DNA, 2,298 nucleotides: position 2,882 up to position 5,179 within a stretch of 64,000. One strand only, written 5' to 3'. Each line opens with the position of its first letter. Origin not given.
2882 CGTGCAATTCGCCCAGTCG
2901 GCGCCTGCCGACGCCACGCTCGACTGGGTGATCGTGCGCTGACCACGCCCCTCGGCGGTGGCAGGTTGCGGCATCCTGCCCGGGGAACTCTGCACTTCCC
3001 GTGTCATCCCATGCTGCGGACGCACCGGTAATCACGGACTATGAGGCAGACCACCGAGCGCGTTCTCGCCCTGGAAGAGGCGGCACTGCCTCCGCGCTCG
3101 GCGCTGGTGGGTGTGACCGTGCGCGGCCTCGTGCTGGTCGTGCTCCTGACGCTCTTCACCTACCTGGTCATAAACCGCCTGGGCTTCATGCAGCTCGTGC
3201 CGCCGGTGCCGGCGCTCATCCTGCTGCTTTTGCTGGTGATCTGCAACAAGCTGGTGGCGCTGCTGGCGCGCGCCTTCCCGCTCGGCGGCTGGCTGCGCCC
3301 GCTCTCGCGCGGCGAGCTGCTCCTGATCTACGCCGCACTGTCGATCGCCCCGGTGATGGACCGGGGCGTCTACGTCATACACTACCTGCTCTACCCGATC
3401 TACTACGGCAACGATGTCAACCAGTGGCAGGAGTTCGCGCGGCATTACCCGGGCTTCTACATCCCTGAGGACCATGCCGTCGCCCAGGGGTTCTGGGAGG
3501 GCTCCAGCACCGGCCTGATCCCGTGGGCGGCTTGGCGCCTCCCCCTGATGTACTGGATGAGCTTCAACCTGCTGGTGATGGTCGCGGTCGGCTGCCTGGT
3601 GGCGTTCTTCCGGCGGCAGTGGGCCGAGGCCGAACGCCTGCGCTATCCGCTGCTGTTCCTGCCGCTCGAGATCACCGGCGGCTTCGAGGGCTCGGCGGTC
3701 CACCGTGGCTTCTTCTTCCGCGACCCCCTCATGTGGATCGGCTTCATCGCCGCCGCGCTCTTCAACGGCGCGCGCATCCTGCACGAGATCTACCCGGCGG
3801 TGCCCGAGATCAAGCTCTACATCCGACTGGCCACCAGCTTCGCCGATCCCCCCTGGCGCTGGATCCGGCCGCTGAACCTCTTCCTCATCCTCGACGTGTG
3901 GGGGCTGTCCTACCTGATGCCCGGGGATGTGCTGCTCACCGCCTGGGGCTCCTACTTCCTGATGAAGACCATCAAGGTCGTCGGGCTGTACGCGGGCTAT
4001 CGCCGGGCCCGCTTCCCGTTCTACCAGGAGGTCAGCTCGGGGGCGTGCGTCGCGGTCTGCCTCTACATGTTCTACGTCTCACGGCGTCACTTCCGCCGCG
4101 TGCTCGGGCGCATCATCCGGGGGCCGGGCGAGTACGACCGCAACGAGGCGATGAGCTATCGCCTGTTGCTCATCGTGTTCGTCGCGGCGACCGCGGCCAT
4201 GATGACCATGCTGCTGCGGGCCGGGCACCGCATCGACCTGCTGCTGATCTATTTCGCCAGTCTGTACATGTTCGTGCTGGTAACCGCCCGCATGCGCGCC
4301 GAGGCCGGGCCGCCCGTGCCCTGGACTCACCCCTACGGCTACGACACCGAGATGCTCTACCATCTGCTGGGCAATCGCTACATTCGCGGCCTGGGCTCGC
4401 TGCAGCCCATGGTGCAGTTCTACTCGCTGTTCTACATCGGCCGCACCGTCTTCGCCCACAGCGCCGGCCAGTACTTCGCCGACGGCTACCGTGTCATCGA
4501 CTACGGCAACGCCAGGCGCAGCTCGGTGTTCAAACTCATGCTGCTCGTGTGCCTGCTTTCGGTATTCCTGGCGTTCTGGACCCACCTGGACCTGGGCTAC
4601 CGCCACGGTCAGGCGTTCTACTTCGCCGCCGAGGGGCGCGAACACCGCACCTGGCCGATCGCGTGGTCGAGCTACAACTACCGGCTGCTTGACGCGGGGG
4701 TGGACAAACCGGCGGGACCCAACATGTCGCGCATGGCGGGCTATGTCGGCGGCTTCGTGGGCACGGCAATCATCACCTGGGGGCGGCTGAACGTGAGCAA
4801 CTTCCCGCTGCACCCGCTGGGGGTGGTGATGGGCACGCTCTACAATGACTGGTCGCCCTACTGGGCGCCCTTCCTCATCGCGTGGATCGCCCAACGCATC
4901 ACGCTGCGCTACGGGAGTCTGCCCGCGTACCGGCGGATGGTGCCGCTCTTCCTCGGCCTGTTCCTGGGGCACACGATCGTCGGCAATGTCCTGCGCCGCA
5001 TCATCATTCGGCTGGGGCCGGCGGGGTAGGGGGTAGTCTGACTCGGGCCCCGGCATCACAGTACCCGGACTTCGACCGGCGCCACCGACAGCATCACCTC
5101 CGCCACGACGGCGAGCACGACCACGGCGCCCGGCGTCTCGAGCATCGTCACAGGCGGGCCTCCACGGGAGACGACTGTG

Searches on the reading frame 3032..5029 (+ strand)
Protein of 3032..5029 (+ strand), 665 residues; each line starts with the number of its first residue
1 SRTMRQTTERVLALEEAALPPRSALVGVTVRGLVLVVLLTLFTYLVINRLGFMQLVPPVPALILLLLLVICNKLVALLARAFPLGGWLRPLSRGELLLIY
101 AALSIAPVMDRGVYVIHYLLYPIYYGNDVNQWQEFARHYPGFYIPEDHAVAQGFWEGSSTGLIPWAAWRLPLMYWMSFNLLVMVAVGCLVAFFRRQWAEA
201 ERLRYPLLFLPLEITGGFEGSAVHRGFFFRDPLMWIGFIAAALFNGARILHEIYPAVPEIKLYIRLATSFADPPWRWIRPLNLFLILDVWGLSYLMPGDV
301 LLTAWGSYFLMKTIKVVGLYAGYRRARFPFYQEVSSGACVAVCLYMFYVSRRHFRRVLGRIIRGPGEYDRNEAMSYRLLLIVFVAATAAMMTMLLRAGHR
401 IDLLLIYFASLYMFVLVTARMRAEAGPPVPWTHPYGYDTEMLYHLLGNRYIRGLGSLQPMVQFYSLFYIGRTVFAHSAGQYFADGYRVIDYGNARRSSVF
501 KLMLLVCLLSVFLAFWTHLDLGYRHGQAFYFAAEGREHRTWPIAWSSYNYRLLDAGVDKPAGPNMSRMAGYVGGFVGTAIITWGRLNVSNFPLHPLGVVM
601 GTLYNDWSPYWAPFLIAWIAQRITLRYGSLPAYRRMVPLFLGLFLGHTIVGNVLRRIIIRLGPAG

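Call 52: search_protein_families(library=pfam, proteins=[window:3032-5029:+], max_evalue=0.0001)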
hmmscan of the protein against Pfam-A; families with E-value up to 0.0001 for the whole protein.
window:3032-5029:+ (665 aa): 2 families
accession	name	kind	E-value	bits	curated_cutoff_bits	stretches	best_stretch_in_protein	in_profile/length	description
PF20581.3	DUF6785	-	8.8e-95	318.5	25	1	22-526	3-498/498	Family of unknown function (DUF6785)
PF20580.3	DUF6784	-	6.3e-19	68.5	26.4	1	571-655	4-87/101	Domain of unknown function (DUF6784)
